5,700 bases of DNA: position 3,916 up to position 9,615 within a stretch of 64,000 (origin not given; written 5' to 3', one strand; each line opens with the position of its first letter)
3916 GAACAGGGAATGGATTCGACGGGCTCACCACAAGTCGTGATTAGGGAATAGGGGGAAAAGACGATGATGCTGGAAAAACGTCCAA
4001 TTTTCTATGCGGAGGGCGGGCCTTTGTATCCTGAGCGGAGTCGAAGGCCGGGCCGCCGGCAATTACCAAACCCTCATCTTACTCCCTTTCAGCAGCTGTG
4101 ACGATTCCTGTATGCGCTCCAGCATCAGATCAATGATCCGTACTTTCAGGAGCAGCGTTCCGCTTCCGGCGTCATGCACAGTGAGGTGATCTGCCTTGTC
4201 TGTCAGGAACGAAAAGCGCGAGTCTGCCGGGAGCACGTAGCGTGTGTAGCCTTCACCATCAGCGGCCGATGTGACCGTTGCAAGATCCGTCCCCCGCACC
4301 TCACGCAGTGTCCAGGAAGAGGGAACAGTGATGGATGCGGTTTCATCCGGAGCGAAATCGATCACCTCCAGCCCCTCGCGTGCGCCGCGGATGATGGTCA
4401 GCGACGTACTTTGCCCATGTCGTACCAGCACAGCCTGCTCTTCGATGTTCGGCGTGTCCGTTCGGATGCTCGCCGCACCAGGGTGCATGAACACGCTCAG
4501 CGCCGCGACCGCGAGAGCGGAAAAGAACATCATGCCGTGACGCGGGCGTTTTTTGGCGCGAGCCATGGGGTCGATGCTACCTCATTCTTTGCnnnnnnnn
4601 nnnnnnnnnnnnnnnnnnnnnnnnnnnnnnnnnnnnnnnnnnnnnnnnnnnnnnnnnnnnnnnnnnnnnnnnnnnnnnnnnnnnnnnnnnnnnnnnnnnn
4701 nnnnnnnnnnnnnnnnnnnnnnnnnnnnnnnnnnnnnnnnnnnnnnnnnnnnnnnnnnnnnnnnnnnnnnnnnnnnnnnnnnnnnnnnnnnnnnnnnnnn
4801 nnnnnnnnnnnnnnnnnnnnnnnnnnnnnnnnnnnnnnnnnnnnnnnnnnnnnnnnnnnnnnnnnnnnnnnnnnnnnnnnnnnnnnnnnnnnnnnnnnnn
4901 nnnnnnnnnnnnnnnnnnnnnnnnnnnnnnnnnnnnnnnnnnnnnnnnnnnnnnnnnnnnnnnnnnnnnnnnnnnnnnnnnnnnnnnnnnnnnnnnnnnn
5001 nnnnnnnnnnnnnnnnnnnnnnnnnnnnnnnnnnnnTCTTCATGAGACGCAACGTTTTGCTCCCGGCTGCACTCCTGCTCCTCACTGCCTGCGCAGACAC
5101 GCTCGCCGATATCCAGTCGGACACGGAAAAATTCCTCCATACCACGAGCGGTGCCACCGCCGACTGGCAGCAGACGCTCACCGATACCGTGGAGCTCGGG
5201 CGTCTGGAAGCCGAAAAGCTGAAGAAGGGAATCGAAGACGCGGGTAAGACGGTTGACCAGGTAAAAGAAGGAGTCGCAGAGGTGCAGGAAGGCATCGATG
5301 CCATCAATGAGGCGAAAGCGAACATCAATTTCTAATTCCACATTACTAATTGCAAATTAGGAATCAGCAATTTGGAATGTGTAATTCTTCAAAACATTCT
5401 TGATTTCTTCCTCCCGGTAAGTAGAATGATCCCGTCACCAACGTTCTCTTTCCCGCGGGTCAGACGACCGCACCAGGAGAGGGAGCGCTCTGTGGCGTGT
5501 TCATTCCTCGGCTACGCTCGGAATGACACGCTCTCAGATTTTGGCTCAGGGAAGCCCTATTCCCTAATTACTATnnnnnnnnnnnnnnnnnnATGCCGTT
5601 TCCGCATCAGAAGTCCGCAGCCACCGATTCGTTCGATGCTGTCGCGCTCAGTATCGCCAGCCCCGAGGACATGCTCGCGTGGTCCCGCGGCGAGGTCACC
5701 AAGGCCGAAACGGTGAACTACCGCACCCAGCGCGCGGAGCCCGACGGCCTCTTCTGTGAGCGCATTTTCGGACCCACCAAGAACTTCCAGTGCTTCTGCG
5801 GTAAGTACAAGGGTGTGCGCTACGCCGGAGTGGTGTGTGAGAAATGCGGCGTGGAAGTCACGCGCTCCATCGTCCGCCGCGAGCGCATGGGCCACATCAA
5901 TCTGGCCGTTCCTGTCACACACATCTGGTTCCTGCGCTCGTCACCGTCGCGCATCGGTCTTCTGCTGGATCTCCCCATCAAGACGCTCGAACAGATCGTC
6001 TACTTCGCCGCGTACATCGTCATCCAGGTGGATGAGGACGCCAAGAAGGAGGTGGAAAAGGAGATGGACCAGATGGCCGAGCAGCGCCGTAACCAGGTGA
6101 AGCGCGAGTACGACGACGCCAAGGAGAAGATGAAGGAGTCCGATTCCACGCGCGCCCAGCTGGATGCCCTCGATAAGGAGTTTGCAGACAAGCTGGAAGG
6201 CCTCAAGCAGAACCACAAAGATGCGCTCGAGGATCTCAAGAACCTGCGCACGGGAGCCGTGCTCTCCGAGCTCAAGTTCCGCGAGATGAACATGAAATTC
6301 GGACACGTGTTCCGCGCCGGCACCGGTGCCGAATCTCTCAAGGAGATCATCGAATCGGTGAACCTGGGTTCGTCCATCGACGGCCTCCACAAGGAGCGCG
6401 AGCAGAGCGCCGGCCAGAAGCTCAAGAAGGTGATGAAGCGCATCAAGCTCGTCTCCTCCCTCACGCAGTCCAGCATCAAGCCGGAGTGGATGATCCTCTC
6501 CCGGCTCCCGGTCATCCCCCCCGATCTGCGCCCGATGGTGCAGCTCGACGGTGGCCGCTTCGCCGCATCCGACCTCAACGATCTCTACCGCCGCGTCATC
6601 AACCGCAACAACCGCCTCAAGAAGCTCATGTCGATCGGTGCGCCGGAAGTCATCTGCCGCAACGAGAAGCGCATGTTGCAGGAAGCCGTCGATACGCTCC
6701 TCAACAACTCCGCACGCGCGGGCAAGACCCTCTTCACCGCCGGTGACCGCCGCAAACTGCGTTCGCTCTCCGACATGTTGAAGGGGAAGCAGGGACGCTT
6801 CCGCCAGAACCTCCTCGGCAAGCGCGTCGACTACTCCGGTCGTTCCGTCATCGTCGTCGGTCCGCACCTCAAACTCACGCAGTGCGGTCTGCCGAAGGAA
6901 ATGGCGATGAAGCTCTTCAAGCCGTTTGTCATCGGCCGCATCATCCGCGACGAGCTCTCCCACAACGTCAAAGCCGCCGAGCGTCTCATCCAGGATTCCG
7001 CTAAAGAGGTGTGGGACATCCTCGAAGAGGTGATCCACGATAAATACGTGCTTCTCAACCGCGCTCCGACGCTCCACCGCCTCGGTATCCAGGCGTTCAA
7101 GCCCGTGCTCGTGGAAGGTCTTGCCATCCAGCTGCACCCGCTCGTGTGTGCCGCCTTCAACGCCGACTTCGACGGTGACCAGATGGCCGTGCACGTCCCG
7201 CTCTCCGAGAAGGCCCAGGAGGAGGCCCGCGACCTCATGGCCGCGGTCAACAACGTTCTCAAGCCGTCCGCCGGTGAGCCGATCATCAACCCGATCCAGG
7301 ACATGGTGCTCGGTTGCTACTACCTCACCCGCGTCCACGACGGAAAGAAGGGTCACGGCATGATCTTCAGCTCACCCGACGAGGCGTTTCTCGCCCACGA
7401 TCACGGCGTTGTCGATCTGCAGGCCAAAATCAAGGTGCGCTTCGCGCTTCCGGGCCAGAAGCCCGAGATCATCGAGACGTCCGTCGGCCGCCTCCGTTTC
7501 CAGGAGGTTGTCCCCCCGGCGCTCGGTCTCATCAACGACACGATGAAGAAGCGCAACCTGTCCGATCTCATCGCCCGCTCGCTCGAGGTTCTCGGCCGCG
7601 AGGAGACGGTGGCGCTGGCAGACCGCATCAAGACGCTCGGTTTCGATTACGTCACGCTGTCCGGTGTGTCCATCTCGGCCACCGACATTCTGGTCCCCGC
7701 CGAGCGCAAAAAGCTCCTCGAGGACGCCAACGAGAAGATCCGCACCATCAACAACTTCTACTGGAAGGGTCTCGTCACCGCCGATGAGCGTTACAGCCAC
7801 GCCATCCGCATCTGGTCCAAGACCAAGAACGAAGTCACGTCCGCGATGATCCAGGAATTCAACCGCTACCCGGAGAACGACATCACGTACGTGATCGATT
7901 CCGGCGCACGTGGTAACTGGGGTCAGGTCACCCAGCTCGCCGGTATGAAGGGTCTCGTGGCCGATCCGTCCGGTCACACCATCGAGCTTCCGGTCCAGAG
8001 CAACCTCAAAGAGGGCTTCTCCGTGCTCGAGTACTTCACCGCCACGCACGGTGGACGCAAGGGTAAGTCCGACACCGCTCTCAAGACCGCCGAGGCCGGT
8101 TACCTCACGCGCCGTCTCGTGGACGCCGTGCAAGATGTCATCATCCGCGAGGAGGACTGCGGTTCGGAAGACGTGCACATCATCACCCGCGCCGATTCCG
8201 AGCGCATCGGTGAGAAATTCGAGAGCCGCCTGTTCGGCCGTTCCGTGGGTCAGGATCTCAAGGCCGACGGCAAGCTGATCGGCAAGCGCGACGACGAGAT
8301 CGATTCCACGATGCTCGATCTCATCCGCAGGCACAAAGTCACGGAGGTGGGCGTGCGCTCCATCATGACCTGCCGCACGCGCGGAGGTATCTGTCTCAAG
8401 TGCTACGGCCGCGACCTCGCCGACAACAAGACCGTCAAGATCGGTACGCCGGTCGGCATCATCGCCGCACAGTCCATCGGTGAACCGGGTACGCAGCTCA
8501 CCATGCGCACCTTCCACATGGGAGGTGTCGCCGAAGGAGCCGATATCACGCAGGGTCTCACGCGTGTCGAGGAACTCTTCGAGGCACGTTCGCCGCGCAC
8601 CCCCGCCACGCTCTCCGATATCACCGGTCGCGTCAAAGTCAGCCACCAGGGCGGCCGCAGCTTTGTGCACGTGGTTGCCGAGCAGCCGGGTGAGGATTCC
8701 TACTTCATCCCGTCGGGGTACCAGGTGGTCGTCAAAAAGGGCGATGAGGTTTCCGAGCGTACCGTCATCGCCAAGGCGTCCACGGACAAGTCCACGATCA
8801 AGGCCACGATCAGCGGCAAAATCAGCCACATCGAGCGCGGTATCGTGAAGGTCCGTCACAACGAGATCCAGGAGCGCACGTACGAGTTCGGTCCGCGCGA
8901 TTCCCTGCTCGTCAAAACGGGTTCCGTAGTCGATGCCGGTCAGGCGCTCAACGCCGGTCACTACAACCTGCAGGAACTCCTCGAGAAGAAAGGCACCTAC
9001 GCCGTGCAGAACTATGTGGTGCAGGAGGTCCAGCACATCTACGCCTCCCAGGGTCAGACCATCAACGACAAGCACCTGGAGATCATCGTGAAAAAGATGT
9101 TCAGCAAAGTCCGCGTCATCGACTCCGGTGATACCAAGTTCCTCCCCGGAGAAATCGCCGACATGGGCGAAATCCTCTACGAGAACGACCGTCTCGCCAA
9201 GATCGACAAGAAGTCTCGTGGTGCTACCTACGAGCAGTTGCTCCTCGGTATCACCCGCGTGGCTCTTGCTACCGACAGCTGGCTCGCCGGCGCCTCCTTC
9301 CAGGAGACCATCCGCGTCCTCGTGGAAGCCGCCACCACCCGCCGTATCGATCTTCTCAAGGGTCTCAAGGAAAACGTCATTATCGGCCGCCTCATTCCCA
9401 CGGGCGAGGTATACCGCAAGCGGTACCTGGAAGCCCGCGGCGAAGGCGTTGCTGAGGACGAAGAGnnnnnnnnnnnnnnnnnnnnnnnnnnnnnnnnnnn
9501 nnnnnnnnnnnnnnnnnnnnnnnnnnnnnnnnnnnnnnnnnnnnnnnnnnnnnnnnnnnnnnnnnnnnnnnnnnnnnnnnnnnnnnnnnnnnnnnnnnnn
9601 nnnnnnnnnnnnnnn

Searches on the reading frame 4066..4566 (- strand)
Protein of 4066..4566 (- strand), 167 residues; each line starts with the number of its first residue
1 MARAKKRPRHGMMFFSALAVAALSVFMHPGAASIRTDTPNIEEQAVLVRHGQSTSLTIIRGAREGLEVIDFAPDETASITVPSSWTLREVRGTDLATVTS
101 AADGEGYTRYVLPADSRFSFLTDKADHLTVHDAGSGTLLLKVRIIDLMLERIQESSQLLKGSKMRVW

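Call 17: search_protein_families(library=pfam, proteins=[window:4066-4566:-], max_evalue=0.01)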
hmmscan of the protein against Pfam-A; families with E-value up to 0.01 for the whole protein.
window:4066-4566:- (167 aa): 0 families

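Call 87: find_encoding_contigs(protein=window:4066-4566:-, flank=10000, max_places=2)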
Protein window:4066-4566:- (167 aa): 2 contigs read that carry it; 2 places shown.
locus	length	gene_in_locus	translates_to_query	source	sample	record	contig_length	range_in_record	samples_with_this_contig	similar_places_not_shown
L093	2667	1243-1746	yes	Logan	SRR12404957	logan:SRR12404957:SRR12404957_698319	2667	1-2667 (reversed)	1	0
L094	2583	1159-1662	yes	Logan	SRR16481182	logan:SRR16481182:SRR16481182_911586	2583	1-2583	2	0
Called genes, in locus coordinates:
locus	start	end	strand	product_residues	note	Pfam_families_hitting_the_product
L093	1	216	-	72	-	?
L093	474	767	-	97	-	-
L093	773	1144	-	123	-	-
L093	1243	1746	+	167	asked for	-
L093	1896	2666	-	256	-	?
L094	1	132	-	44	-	?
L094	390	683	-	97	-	-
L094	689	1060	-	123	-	-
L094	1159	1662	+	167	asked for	-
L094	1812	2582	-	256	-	?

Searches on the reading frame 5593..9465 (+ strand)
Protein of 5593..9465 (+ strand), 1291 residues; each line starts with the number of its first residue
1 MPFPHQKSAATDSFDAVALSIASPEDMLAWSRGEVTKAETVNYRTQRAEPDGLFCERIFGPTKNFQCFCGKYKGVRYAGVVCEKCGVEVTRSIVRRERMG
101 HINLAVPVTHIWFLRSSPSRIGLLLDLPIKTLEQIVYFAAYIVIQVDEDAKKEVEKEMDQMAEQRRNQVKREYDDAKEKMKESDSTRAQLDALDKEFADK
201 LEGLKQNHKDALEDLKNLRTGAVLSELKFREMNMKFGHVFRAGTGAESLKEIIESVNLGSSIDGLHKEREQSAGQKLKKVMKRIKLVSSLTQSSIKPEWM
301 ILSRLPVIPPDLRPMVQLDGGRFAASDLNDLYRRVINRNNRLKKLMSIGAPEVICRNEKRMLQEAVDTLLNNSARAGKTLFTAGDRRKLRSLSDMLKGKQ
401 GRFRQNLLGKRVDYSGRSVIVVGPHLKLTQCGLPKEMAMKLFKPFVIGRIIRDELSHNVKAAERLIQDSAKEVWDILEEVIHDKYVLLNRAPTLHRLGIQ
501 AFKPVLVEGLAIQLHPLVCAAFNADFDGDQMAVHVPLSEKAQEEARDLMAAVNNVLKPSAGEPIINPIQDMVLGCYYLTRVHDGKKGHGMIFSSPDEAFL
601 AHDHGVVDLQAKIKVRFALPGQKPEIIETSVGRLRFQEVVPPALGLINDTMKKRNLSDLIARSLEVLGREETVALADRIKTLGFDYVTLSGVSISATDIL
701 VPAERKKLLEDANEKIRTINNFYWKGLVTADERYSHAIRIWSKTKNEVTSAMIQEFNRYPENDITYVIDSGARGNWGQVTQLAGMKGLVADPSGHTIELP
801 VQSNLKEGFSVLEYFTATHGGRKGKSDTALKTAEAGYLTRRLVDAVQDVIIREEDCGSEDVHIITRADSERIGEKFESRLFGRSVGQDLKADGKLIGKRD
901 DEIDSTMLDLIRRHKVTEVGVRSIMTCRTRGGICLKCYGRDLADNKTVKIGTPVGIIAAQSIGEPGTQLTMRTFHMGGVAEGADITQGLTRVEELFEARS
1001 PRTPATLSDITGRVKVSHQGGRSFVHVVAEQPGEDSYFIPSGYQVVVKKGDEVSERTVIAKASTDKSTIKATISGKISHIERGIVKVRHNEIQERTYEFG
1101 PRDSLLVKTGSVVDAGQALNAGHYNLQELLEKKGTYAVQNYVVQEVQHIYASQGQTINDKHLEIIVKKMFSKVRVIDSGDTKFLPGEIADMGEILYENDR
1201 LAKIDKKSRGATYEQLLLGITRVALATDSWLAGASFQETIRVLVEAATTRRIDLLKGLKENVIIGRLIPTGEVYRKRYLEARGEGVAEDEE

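Call 17: search_protein_families(library=pfam, proteins=[window:5593-9465:+], max_evalue=0.01)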
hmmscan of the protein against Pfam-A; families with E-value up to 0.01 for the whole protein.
window:5593-9465:+ (1291 aa): 8 families
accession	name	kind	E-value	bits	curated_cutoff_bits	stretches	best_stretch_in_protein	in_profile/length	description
PF04997.17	RNA_pol_Rpb1_1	-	5.5e-80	269.5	39.7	1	13-407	3-312/312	RNA polymerase Rpb1, domain 1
PF04998.22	RNA_pol_Rpb1_5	-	2.5e-58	198.1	28.5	1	808-1219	1-258/267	RNA polymerase Rpb1, domain 5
PF00623.25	RNA_pol_Rpb1_2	-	1e-39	136.9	25.3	2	458-550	73-165/166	RNA polymerase Rpb1, domain 2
PF04983.23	RNA_pol_Rpb1_3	-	2.8e-24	86.3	28.9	1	554-699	1-162/162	RNA polymerase Rpb1, domain 3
PF05000.22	RNA_pol_Rpb1_4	-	5e-11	42.9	24.8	1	729-796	2-97/107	RNA polymerase Rpb1, domain 4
PF13375.12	RnfC_N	-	0.0012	19.2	25.6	1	1044-1084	43-84/101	RnfC Barrel sandwich hybrid domain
PF00364.28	Biotin_lipoyl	-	0.0058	16.9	22.1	0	1043-1081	17-57/73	Biotin-requiring enzyme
PF21668.3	RPOC_hybrid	-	0.0092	16.2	27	0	1035-1065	42-72/102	DNA-directed RNA polymerase subunit beta', hybrid domain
